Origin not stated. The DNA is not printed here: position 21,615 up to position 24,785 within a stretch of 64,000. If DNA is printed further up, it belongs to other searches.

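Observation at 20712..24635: Rosetta-stone fusion of a huge GT-C-like membrane protein with a polyprenyl-phosphate-sugar-synthase-like GT2 domain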

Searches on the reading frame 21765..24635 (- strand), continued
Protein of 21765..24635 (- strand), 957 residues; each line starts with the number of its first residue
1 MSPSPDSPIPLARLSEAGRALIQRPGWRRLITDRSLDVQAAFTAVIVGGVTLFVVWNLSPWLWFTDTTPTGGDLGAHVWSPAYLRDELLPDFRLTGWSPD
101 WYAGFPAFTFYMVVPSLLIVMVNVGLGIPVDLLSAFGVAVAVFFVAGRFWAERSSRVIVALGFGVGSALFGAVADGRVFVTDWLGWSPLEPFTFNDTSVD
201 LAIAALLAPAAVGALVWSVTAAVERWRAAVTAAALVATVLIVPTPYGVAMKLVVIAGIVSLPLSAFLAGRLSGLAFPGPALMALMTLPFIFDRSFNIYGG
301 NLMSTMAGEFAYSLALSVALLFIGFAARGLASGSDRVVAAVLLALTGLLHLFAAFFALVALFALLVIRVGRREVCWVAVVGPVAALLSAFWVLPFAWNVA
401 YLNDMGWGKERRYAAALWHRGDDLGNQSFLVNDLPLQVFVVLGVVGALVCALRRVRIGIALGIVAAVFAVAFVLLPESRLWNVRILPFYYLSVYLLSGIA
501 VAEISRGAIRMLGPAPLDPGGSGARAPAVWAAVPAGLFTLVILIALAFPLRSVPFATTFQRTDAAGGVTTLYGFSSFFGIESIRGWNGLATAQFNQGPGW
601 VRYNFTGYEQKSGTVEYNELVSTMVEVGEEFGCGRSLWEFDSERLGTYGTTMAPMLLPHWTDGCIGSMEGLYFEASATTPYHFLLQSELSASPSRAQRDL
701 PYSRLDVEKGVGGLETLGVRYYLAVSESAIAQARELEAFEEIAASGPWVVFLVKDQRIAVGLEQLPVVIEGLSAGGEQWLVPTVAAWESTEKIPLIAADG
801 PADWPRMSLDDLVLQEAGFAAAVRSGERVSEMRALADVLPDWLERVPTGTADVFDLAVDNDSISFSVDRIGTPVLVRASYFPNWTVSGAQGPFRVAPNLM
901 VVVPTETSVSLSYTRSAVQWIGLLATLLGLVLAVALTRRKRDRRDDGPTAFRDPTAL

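Call 27: fold_search(model_id=the predicted structure, library=pdb)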
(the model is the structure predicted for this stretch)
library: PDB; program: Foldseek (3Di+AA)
matches with E <= 10: 206; with E <= 0.001: 0
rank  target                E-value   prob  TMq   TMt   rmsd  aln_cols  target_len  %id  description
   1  8if8_B                1.4e-03  1.00  0.30  0.43  15.2       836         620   13  Arabinosyltransferase AftA (released 2023-05-31)
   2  7e9s_A                6.7e-03  0.84  0.21  0.23  21.7      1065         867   11  Archaeal oligosaccharyltransferase AglB from Archaeoglobus fulgidus in complex with an inhibitory peptide and a dolich (released 2021-09-08)
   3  6ftg_5                7.3e-03  1.00  0.29  0.41  13.7       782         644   12  Subtomogram average of OST-containing ribosome-translocon complexes from canine rough microsomal membranes (released 2018-03-21)
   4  3wak                  8.2e-03  0.69  0.19  0.21  21.7      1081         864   12  Crystal structure of the Archaeoglobus fulgidus oligosaccharyltransferase (O29867_ARCFU) in the apo form (released 2013-10-30)
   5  5f15                  1.4e-02  1.00  0.26  0.40  16.3       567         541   17  Crystal Structure of ArnT from Cupriavidus metallidurans bound to Undecaprenyl phosphate (released 2016-02-17)
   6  5ezm                  3.0e-02  0.99  0.27  0.42  19.2       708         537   13  Crystal Structure of ArnT from Cupriavidus metallidurans in the apo state (released 2016-02-17)
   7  7zli_A                3.4e-02  0.94  0.28  0.36  13.8       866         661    8  Cryo-EM structure of C-mannosyltransferase CeDPY19, in complex with Dol25-P-Man and bound to CMT2-Fab and anti-Fab nan (released 2023-01-11)
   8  7zlg_A                5.1e-02  0.82  0.24  0.31  15.1       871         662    9  Cryo-EM structure of C-mannosyltransferase CeDPY19, in complex with acceptor peptide and bound to CMT2-Fab and anti-Fa (released 2023-01-11)
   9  6gxc_A                5.3e-02  0.54  0.20  0.25  22.5       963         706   10  Bacterial oligosaccharyltransferase PglB in complex with an inhibitory peptide and a reactive lipid-linked oligosaccha (released 2018-11-14)
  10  5ogl_A                6.3e-02  0.54  0.21  0.26  22.3       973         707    9  Structure of bacterial oligosaccharyltransferase PglB in complex with an acceptor peptide and an lipid-linked oligosac (released 2017-10-25)
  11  8ex4                  6.8e-02  0.25  0.09  0.16  22.6       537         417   12  Human S1P transporter Spns2 in an inward-facing open conformation (state 1) (released 2023-05-31)
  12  7yud_R                1.4e-01  0.21  0.09  0.17  24.4       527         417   13  FTY720p-bound human SPNS2 (released 2023-09-06)
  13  9jxq_A                1.5e-01  0.14  0.08  0.11  24.9       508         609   12  Complex of XPR1-KIDINS220 (released 2025-08-27)
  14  9r1f_A                2.3e-01  0.14  0.09  0.14  24.1       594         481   11  Cryo-EM structure of human MATE1 in complex with metformin (released 2025-11-05)
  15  7yub_R                3.0e-01  0.13  0.09  0.16  25.0       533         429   12  S1P-bound human SPNS2 (released 2023-09-06)
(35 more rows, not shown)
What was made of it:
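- On GT-C glycosyltransferase superfamily: The ten best Foldseek PDB hits are all GT-C. Probability is 1.00 for AftA, STT3 and ArnT, but E-values are 1.4e-3 to 6e-2 and TMt about 0.4 (call 27).
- The Foldseek top 10 are all GT-C, with probability 1.00 for AftA, STT3 and ArnT (call 27). The overall build, many TM helices plus a large C-terminal extracytoplasmic domain, resembles STT3/PglB/AglB, which are among the top Foldseek hits (call 27).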

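Call 43: find_encoding_contigs(protein=P0003, flank=6000, max_places=2)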
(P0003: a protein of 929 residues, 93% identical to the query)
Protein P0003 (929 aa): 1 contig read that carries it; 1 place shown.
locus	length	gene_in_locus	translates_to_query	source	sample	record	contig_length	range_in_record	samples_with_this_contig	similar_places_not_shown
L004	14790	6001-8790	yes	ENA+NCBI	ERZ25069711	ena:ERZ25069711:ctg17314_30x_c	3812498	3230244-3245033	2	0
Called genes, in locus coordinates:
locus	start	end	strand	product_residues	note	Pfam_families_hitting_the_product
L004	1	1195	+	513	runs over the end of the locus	-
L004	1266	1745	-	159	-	PF13098:Thioredoxin_2 (faint)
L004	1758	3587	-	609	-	PF06480:FtsH_ext (weak), PF00004:AAA, PF07728:AAA_5 (weak), PF17862:AAA_lid_3, PF01434:Peptidase_M41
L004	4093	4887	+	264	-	PF02517:Rce1-like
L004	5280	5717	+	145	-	PF27276:MJ0349 (faint)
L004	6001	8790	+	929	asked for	-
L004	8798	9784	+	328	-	PF00535:Glycos_transf_2, PF13641:Glyco_tranf_2_3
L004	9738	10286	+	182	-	-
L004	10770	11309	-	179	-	-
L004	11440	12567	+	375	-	PF13641:Glyco_tranf_2_3, PF00535:Glycos_transf_2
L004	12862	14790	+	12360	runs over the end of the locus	-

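Call 46: search_protein_representatives(protein=window:21765-24635:-)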
Query: 957 residues. Proteins with E-value up to 0.001 (for the whole library): 3103; up to 1e-10: 2277; up to 1e-30: 851. The best 150 are listed.
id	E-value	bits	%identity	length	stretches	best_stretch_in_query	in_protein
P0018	0.0e+00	1393.6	69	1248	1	26-938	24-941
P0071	1.7e-283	959.8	60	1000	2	234-945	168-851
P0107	4.8e-250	849.0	56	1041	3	517-942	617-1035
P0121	8.4e-240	815.1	52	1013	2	326-941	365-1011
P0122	2.3e-208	711.1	49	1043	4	593-934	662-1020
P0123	6.6e-201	686.4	49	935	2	230-948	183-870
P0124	2.5e-191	654.7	67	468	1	405-893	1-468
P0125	3.5e-185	634.4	50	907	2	205-944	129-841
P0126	5.1e-183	627.2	50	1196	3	584-940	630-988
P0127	6.0e-183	627.0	49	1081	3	524-940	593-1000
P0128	2.6e-181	621.6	46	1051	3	354-947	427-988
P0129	1.5e-179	615.7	45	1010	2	201-941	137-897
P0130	1.0e-178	613.0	48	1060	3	527-946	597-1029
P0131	8.7e-178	609.9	47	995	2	374-939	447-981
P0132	1.1e-177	609.5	60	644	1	287-813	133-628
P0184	1.3e-135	470.3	43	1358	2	244-935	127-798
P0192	1.1e-132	460.6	39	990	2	243-928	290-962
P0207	9.8e-120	417.8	38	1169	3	306-943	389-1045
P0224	1.5e-109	384.0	36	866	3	598-936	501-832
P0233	6.8e-104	365.3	37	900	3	598-940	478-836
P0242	6.9e-101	355.4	37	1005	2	246-941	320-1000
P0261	2.6e-95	337.0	36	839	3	599-945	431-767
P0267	1.1e-93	331.6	39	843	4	597-934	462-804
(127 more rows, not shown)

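Call 47: find_related_loci(query=A1, collection=genome_contigs, flank=6000)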
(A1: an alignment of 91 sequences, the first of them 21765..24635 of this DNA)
Query A1 (957 aa) in genome_contigs; peptide patterns used: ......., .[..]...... (x = any residue, [..] = any of these).
226 stretches matched a pattern; 161 encode a relative of the query (tblastn E <= 1e-3); the best 80 are kept; 80 distinct loci.
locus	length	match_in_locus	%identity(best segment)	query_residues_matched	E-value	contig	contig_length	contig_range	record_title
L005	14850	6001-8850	92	1-950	0e+0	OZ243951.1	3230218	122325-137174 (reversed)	MAG: Candidatus Aldehydirespiratoraceae bacterium isolate d6686e6b-c766-4219-a85b-b3fd03f9654a genome assembly, chromoso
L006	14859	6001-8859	90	1-953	0e+0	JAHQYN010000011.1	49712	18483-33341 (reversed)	MAG: Acidimicrobiia bacterium isolate 11 NODE_1062_length_49712_cov_11.9765_ID_2123, whole genome shotgun sequence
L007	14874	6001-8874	91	1-956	0e+0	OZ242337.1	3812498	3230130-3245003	MAG: Candidatus Aldehydirespiratoraceae bacterium isolate 4e9cc62d-94a8-4610-be7f-a0f893ae6d2b genome assembly, chromoso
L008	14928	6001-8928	79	1-955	0e+0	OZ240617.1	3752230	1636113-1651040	MAG: Candidatus Aldehydirespiratoraceae bacterium isolate 0b71e67c-702b-47f2-97b2-5742d9223fe1 genome assembly, chromoso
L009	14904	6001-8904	80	1-955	0e+0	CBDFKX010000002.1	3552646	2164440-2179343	MAG: Candidatus Aldehydirespiratoraceae bacterium isolate 8d6ab3e8-b734-4a82-969c-709287334e5d genome assembly, contig:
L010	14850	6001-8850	85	1-949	0e+0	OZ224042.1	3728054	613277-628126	MAG: Acidimicrobiales bacterium isolate 5fd421f4-4967-4565-8d05-0d282dd64fa1 genome assembly, chromosome: 1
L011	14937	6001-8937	75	1-953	0e+0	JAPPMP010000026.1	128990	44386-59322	MAG: Acidimicrobiaceae bacterium isolate RHO3_bin_4 NODE_319_length_128990_cov_13.107504, whole genome shotgun sequence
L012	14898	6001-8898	79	1-955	0e+0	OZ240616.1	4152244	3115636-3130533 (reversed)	MAG: Candidatus Aldehydirespiratoraceae bacterium isolate 1f25ca57-e486-4e0f-9107-43bc41358f04 genome assembly, chromoso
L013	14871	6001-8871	80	1-955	0e+0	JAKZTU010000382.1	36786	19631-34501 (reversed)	MAG: Acidimicrobiales bacterium isolate Langseth_MAG_00067 Langseth_MAG_00067_000000000382, whole genome shotgun sequenc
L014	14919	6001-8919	76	1-953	0e+0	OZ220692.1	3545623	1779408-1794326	MAG: Acidimicrobiales bacterium isolate 8ffd2e9a-c1ca-4386-ab1d-9011d91eb932 genome assembly, chromosome: 1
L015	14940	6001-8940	79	1-955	0e+0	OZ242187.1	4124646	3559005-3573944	MAG: Candidatus Aldehydirespiratoraceae bacterium isolate 61e8bfbb-40aa-4858-aaa5-c73b4985a48d genome assembly, chromoso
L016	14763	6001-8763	87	1-921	0e+0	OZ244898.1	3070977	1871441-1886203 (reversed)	MAG: Candidatus Aldehydirespiratoraceae bacterium isolate f42316b8-8bff-4a9a-a819-47b04988829c genome assembly, chromoso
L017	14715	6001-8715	69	27-926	0e+0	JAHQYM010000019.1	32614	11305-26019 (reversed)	MAG: Acidimicrobiia bacterium isolate 10 NODE_1992_length_32614_cov_17.5088_ID_3983, whole genome shotgun sequence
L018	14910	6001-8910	77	1-953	0e+0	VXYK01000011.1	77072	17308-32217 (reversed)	MAG: Acidimicrobiaceae bacterium isolate SB0670_bin_1 NODE_222_length_77072_cov_15.486698, whole genome shotgun sequence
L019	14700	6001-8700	58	37-946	0e+0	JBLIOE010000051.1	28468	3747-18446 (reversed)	MAG: Candidatus Aldehydirespiratoraceae bacterium isolate 3300053785_170 Ga0535658_0003092, whole genome shotgun sequenc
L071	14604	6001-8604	50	57-944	0e+0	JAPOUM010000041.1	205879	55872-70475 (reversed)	MAG: Acidimicrobiaceae bacterium isolate CAR4_bin_4 NODE_3_length_205879_cov_22.0844, whole genome shotgun sequence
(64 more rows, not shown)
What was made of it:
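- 23400..23429 (-): Conserved extracytoplasmic loop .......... (aa 403-412). Also the peptide pattern that recovered 161 genomic relatives (call 47).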

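Call 52: search_protein_families(library=pfam, alignment_id=A2, max_evalue=0.1)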
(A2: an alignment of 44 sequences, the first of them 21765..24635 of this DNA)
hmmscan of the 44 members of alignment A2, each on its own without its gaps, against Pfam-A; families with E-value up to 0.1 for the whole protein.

A. member 1, window:21765-24635:- (957 aa): 0 families

B. families by the number of members that match (of 44 scanned): 10 families
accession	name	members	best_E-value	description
PF10131.15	PTPS_related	16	1.1e-12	6-pyruvoyl-tetrahydropterin synthase related domain; membrane protein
PF09586.16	YfhO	2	0.001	Bacterial membrane protein YfhO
PF02878.22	PGM_PMM_I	1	1.1e-30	Phosphoglucomutase/phosphomannomutase, alpha/beta/alpha domain I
PF02880.22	PGM_PMM_III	1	2.5e-27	Phosphoglucomutase/phosphomannomutase, alpha/beta/alpha domain III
PF02879.22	PGM_PMM_II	1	1.8e-21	Phosphoglucomutase/phosphomannomutase, alpha/beta/alpha domain II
PF00408.26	PGM_PMM_IV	1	7.8e-09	Phosphoglucomutase/phosphomannomutase, C-terminal domain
PF20176.3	DUF6541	1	1.2e-07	Family of unknown function (DUF6541)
PF13493.11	DUF4118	1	0.008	Domain of unknown function (DUF4118)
PF01940.21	DUF92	1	0.016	Integral membrane protein DUF92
PF04995.19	CcmD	1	0.041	Heme exporter protein D (CcmD)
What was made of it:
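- On GT-C glycosyltransferase superfamily: Among relatives, PF10131 16/43, YfhO 2/43, DUF6541 1/43 (call 52).
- Closest known: Pfam PF10131. Same: Sixteen of 43 diverse relatives match it, best E=1.1e-12 (call 52).
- Family members hit PF10131 (16/43) and YfhO (2/43) (call 52).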

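Call 53: search_solved_structures(query=A2, max_evalue=10)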
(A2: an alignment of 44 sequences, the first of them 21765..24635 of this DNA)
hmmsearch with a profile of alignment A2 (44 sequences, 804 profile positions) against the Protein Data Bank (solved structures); distinct sequences matched with E-value up to 10: 1.
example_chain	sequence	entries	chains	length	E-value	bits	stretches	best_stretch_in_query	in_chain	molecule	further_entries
6ukj_A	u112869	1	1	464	2.9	9.1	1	185-290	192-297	Chloroquine resistance transporter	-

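Call 54: search_protein_families(library=pfam, proteins=[L071:6001-11034:+, P0184], max_evalue=0.001)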
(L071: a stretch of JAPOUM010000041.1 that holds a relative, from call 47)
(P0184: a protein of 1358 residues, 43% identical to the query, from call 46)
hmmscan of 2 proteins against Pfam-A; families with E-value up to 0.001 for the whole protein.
L071:6001-11034:+ (1677 aa): 7 families
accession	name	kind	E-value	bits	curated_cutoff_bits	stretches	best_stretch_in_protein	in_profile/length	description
PF02878.22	PGM_PMM_I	-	2.9e-31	108.4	22.5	1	1235-1347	3-118/138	Phosphoglucomutase/phosphomannomutase, alpha/beta/alpha domain I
PF00535.33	Glycos_transf_2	-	9.6e-26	91.1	23.3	1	950-1077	1-128/168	Glycosyl transferase family 2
PF02879.22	PGM_PMM_II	-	1.1e-21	77.8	29.3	1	1381-1479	1-101/103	Phosphoglucomutase/phosphomannomutase, alpha/beta/alpha domain II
PF02880.22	PGM_PMM_III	-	3.3e-21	76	20.7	1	1489-1593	5-113/115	Phosphoglucomutase/phosphomannomutase, alpha/beta/alpha domain III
PF00408.26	PGM_PMM_IV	-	6.2e-09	36.2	23.1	1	1601-1671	2-67/68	Phosphoglucomutase/phosphomannomutase, C-terminal domain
PF13641.12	Glyco_tranf_2_3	-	2e-07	31.7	27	1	948-1053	2-111/230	Glycosyltransferase like family 2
PF20176.3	DUF6541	-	9.3e-07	27.9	29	1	244-490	234-494/646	Family of unknown function (DUF6541)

P0184 (1358 aa): 4 families
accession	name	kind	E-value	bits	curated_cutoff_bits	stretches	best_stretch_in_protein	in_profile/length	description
PF02878.22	PGM_PMM_I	-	1.1e-30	106.6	22.5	1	901-1025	3-132/138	Phosphoglucomutase/phosphomannomutase, alpha/beta/alpha domain I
PF02880.22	PGM_PMM_III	-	2.5e-27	95.7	20.7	1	1159-1268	2-115/115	Phosphoglucomutase/phosphomannomutase, alpha/beta/alpha domain III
PF02879.22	PGM_PMM_II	-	1.8e-21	77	29.3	1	1055-1154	2-103/103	Phosphoglucomutase/phosphomannomutase, alpha/beta/alpha domain II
PF00408.26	PGM_PMM_IV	-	7.8e-09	35.9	23.1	1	1273-1342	1-65/68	Phosphoglucomutase/phosphomannomutase, C-terminal domain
